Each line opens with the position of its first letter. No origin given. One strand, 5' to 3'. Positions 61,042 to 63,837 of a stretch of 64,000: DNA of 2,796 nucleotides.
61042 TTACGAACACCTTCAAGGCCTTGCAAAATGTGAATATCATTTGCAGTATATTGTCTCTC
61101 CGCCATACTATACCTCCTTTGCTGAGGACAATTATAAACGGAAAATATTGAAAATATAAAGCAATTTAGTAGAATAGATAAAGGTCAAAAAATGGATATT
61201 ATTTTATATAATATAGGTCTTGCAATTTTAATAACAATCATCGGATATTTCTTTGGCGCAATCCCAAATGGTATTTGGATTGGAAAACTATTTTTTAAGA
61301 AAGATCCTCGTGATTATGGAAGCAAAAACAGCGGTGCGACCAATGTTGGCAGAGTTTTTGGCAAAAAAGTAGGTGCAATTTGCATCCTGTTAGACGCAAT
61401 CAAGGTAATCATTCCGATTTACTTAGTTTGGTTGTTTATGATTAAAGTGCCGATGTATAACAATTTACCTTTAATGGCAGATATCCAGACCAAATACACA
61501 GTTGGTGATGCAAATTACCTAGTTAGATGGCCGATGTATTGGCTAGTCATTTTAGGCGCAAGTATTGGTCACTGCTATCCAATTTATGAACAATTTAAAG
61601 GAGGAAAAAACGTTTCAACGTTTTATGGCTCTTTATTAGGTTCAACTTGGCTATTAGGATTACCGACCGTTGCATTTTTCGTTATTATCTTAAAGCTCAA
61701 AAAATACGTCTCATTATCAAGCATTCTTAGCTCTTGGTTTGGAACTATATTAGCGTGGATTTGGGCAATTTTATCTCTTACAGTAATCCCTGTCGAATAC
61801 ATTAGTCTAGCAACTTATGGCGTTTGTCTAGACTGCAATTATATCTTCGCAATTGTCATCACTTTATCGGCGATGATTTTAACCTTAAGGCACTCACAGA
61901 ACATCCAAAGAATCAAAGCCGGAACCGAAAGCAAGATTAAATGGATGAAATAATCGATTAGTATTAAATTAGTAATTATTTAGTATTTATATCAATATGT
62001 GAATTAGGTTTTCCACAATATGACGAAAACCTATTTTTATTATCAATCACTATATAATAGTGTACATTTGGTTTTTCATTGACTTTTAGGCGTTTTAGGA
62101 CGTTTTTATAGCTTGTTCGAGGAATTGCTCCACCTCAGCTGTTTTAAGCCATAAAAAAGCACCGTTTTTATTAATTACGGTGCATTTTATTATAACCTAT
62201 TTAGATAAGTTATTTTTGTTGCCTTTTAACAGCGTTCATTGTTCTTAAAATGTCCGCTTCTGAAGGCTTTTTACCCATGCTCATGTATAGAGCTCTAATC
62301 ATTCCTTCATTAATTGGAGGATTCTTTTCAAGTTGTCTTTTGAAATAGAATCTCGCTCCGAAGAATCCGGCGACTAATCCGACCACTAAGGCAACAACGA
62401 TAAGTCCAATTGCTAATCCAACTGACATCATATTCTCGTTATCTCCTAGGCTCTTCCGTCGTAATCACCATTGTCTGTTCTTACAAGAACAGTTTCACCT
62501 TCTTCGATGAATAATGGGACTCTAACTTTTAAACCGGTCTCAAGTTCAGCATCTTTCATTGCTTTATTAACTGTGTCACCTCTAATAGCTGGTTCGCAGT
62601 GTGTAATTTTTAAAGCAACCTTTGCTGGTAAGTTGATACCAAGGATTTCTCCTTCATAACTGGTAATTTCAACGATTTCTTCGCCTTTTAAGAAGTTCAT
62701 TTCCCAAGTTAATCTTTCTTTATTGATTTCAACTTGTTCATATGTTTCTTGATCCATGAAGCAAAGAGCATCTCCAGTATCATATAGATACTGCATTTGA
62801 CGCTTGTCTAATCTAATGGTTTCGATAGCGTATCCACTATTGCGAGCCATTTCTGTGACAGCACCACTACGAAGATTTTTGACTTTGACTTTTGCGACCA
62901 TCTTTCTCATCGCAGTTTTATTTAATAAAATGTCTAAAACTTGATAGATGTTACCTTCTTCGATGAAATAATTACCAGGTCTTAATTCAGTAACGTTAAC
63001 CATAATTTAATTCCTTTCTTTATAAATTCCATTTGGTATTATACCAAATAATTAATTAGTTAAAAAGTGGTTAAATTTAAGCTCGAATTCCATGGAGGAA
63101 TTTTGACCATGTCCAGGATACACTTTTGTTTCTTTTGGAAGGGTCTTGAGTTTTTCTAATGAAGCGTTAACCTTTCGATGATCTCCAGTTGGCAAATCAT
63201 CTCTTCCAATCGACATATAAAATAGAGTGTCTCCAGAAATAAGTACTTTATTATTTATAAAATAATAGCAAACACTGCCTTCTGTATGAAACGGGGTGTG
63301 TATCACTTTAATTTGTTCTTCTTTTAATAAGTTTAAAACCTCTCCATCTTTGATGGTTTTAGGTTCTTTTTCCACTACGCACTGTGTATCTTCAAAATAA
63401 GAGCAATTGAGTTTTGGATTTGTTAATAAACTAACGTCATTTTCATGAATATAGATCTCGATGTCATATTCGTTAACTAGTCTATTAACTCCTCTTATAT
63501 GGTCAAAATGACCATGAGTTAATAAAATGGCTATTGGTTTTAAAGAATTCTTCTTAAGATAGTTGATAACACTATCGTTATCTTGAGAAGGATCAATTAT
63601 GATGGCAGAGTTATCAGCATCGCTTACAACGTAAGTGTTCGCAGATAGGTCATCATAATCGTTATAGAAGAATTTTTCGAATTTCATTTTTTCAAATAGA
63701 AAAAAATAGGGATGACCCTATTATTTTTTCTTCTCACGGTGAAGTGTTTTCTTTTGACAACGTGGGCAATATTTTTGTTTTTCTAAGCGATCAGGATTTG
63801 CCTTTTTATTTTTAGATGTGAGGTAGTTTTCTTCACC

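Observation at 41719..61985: Recurrent intergenic arrays of TACTAAT heptamers with exact 11-bp (one helical turn) phasing at four loci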

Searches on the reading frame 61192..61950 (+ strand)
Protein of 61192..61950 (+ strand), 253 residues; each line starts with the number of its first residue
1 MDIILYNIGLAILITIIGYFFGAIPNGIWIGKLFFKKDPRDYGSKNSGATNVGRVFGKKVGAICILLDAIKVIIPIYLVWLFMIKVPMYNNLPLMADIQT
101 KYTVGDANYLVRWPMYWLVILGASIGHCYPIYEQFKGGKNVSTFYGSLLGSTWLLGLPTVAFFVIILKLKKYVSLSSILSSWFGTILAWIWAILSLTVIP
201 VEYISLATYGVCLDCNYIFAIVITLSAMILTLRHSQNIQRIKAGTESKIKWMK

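Call 33: find_homologous_proteins(query=window:61192-61950:+, max_evalue=1e-20)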
Query window:61192-61950:+ (253 aa): 460 proteins with E <= 1e-20 among 1103 candidates; the best 120 are listed.
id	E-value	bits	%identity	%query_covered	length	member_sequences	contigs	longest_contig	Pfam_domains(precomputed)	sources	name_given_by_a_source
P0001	8.4e-162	555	99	100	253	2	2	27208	PF02660.21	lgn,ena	-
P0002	8.9e-138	476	81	100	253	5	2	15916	PF02660.21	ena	-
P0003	2.1e-106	373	65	100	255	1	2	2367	PF02660.21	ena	-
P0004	2.1e-104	367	64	100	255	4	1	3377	PF02660.21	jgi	jgi:glycerol-3-phosphate acyltransferase PlsY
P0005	9.6e-103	361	64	100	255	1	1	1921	PF02660.21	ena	-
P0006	1.5e-102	361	64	100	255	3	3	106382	PF02660.21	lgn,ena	-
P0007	9.9e-102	358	63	100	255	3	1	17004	PF02660.21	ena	-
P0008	2.8e-101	356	62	100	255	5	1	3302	PF02660.21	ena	-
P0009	6.5e-101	355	63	100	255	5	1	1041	PF02660.21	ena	-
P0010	1.3e-100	354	61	100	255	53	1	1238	PF02660.21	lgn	-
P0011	1.9e-100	354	62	100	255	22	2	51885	PF02660.21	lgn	-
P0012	3.0e-100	353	62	100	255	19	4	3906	PF02660.21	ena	-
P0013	1.4e-98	348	62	100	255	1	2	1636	PF02660.21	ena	-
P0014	1.8e-98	347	60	100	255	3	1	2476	PF02660.21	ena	-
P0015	4.3e-98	346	62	100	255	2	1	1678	PF02660.21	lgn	-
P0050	1.9e-85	305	55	100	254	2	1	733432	PF02660.21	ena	-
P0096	9.2e-68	247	48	99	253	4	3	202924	PF02660.21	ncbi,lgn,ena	-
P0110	4.2e-61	225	46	100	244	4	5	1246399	PF02660.21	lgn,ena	-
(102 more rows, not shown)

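Call 34: find_encoding_contigs(protein=P0002, flank=10000, max_places=1)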
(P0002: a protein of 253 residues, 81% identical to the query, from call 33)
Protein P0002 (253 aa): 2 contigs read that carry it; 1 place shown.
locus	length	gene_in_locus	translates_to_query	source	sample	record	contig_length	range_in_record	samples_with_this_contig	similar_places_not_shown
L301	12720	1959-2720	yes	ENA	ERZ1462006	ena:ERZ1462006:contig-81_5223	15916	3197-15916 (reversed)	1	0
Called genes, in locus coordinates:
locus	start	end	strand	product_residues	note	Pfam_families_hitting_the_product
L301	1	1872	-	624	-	?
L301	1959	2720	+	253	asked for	PF02660:G3P_acyltransf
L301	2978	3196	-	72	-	PF03672:UPF0154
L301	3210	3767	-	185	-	PF08207:EFP_N, PF01132:EFP, PF09285:Elong-fact-P_C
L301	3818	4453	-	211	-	PF00753:Lactamase_B, PF19583:ODP (weak), PF12706:Lactamase_B_2 (weak)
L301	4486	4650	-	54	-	PF00471:Ribosomal_L33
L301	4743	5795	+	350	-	PF04551:GcpE, PF26540:GcpE_C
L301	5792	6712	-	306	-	PF01261:AP_endonuc_2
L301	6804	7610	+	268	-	PF02401:LYTB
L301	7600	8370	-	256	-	PF01784:DUF34_NIF3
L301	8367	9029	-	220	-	PF12847:Methyltransf_18, PF04816:TrmK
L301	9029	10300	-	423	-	PF00140:Sigma70_r1_2, PF04542:Sigma70_r2, PF04539:Sigma70_r3, PF04545:Sigma70_r4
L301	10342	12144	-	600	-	PF01807:Zn_ribbon_DnaG, PF08275:DNAG_N, PF01751:Toprim, PF13155:Toprim_2, PF13362:Toprim_3 (weak), PF13662:Toprim_4, PF10410:DnaB_bind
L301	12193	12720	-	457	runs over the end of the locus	PF28494:GlyRS_ins_1 (weak), PF00587:tRNA-synt_2b, PF03129:HGTP_anticodon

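Call 35: find_encoding_contigs(protein=P0006, flank=10000, max_places=1)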
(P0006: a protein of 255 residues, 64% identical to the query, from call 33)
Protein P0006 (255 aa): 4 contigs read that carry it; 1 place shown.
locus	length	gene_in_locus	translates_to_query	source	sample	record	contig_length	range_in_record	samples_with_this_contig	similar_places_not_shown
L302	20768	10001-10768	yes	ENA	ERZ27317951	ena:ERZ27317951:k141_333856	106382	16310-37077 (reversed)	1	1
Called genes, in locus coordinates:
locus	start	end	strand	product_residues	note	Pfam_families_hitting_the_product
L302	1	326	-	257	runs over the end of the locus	PF00528:BPD_transp_1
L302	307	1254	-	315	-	-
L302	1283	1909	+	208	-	PF00027:cNMP_binding, PF13545:HTH_Crp_2 (weak)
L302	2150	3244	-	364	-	PF01467:CTP_transf_like, PF01966:HD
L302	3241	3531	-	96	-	PF01985:CRS1_YhbY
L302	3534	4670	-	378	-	-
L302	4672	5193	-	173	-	PF09419:PGP_phosphatase (weak), PF13419:HAD_2 (weak), PF13242:Hydrolase_like (weak)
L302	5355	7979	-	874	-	PF00521:DNA_topoisoIV, PF03989:DNA_gyraseA_C (faint)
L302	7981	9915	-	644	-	PF02518:HATPase_c, PF00204:DNA_gyraseB, PF01751:Toprim, PF00986:DNA_gyraseB_C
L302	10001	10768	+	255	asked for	PF02660:G3P_acyltransf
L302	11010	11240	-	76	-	PF03672:UPF0154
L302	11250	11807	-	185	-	PF08207:EFP_N, PF01132:EFP, PF09285:Elong-fact-P_C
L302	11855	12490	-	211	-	PF00753:Lactamase_B, PF19583:ODP (weak), PF23023:Anti-Pycsar_Apyc1 (weak), PF12706:Lactamase_B_2 (weak)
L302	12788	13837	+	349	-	PF04551:GcpE, PF26540:GcpE_C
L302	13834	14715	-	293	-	PF01261:AP_endonuc_2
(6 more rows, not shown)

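Call 36: find_encoding_contigs(protein=P0050, flank=10000, max_places=1)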
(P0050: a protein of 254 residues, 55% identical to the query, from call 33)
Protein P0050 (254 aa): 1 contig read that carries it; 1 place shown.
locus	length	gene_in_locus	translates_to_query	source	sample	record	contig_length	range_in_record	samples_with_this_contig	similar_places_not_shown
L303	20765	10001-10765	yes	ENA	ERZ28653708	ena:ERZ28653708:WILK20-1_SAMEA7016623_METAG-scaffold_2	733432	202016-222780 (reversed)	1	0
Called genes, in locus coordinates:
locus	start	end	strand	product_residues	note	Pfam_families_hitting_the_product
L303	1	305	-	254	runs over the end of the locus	PF00528:BPD_transp_1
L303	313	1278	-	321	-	-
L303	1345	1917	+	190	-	PF00027:cNMP_binding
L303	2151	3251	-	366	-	PF01467:CTP_transf_like, PF08668:HDOD (weak), PF01966:HD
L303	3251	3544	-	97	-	PF01985:CRS1_YhbY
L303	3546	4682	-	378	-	-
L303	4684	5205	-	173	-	PF09419:PGP_phosphatase (weak), PF13419:HAD_2, PF00702:Hydrolase, PF13242:Hydrolase_like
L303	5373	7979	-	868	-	PF00521:DNA_topoisoIV, PF03989:DNA_gyraseA_C (faint)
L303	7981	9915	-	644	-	PF02518:HATPase_c, PF00204:DNA_gyraseB, PF01751:Toprim, PF00986:DNA_gyraseB_C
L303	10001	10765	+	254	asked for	PF02660:G3P_acyltransf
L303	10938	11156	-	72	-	PF03672:UPF0154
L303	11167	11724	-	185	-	PF08207:EFP_N, PF01132:EFP, PF09285:Elong-fact-P_C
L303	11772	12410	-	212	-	PF00753:Lactamase_B, PF19583:ODP (weak)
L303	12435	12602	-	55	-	PF00471:Ribosomal_L33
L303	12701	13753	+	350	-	PF04551:GcpE, PF26540:GcpE_C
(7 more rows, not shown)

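Call 37: find_encoding_contigs(protein=P0110, flank=10000, max_places=1)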
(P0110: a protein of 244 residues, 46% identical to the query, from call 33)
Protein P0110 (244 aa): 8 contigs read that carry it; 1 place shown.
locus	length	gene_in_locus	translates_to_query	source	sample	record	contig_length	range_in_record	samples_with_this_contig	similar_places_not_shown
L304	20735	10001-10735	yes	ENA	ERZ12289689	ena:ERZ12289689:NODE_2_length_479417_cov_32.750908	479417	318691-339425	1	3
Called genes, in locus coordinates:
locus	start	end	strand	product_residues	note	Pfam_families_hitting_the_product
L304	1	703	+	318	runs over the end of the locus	-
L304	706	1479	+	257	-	PF00528:BPD_transp_1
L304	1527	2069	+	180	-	PF02452:PemK_toxin (weak)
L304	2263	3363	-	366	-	PF01467:CTP_transf_like, PF08668:HDOD (weak), PF01966:HD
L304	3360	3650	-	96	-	PF01985:CRS1_YhbY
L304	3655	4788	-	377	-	PF03193:RsgA_GTPase (weak), PF21516:YqeH-like_C (faint)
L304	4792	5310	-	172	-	PF09419:PGP_phosphatase, PF13419:HAD_2, PF00702:Hydrolase, PF13242:Hydrolase_like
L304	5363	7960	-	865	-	PF00521:DNA_topoisoIV, PF03989:DNA_gyraseA_C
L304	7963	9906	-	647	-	PF02518:HATPase_c, PF00204:DNA_gyraseB, PF01751:Toprim, PF00986:DNA_gyraseB_C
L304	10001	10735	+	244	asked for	PF02660:G3P_acyltransf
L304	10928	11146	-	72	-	PF03672:UPF0154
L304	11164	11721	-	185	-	PF08207:EFP_N, PF01132:EFP, PF09285:Elong-fact-P_C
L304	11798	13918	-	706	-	PF02604:PhdYeFM_antitox (faint), PF00795:CN_hydrolase, PF02540:NAD_synthase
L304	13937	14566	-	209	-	PF23023:Anti-Pycsar_Apyc1, PF00753:Lactamase_B, PF19583:ODP (weak), PF12706:Lactamase_B_2 (weak)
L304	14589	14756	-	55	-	PF00471:Ribosomal_L33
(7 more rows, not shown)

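Call 68: find_encoding_contigs(protein=P0096, flank=10000, max_places=1)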
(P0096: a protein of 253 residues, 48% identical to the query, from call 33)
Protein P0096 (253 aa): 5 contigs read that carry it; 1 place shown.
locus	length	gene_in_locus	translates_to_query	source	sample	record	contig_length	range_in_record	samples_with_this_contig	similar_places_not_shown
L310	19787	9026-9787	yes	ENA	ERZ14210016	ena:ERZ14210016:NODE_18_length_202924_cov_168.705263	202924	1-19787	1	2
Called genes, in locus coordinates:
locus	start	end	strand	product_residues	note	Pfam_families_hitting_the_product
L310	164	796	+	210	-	PF02452:PemK_toxin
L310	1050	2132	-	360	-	PF01467:CTP_transf_like, PF08668:HDOD, PF01966:HD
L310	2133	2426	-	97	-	PF01985:CRS1_YhbY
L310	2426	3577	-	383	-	PF21516:YqeH-like_C (weak)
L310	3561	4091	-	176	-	PF09419:PGP_phosphatase (weak), PF13419:HAD_2 (weak), PF13242:Hydrolase_like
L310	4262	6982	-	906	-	PF00521:DNA_topoisoIV, PF03989:DNA_gyraseA_C (faint)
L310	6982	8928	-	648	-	PF02518:HATPase_c, PF00204:DNA_gyraseB, PF01751:Toprim, PF00986:DNA_gyraseB_C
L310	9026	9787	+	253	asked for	PF02660:G3P_acyltransf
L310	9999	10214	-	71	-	PF03672:UPF0154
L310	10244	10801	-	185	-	PF08207:EFP_N, PF01132:EFP, PF09285:Elong-fact-P_C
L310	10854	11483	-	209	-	PF00753:Lactamase_B, PF19583:ODP, PF12706:Lactamase_B_2 (weak)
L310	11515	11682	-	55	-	PF00471:Ribosomal_L33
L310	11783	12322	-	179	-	-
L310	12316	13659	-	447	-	-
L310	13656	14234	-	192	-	-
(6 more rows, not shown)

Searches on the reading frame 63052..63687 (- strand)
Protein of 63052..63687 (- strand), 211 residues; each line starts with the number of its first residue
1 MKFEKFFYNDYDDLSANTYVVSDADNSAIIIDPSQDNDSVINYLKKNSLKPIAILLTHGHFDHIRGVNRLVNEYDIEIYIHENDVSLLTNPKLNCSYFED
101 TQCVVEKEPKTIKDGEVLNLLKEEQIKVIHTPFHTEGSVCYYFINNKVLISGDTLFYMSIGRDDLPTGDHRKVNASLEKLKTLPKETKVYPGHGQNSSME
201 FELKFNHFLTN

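Call 56: find_encoding_contigs(protein=window:63052-63687:-, flank=10000, max_places=1)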
Protein window:63052-63687:- (211 aa): 4 contigs read that carry it; 1 place shown.
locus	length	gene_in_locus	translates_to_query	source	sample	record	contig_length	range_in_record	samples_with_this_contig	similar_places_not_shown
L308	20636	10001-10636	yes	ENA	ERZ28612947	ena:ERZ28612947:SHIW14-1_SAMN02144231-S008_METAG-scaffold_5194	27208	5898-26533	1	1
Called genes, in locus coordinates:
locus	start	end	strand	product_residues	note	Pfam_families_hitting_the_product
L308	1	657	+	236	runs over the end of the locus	PF02565:RecO_C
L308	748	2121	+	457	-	PF28494:GlyRS_ins_1 (weak), PF00587:tRNA-synt_2b, PF03129:HGTP_anticodon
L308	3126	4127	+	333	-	PF13155:Toprim_2, PF13662:Toprim_4, PF10410:DnaB_bind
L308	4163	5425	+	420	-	PF00140:Sigma70_r1_2, PF04542:Sigma70_r2, PF04539:Sigma70_r3, PF04545:Sigma70_r4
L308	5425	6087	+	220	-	PF12847:Methyltransf_18, PF04816:TrmK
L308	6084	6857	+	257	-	PF01784:DUF34_NIF3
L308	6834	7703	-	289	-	PF02401:LYTB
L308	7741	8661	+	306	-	PF01261:AP_endonuc_2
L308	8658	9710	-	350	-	PF04551:GcpE, PF26540:GcpE_C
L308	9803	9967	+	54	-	PF00471:Ribosomal_L33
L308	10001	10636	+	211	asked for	PF00753:Lactamase_B, PF19583:ODP, PF23023:Anti-Pycsar_Apyc1, PF12706:Lactamase_B_2 (weak)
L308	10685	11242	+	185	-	PF08207:EFP_N, PF01132:EFP, PF09285:Elong-fact-P_C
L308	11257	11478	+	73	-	PF03672:UPF0154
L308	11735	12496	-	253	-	PF02660:G3P_acyltransf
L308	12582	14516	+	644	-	PF02518:HATPase_c, PF00204:DNA_gyraseB, PF01751:Toprim, PF00986:DNA_gyraseB_C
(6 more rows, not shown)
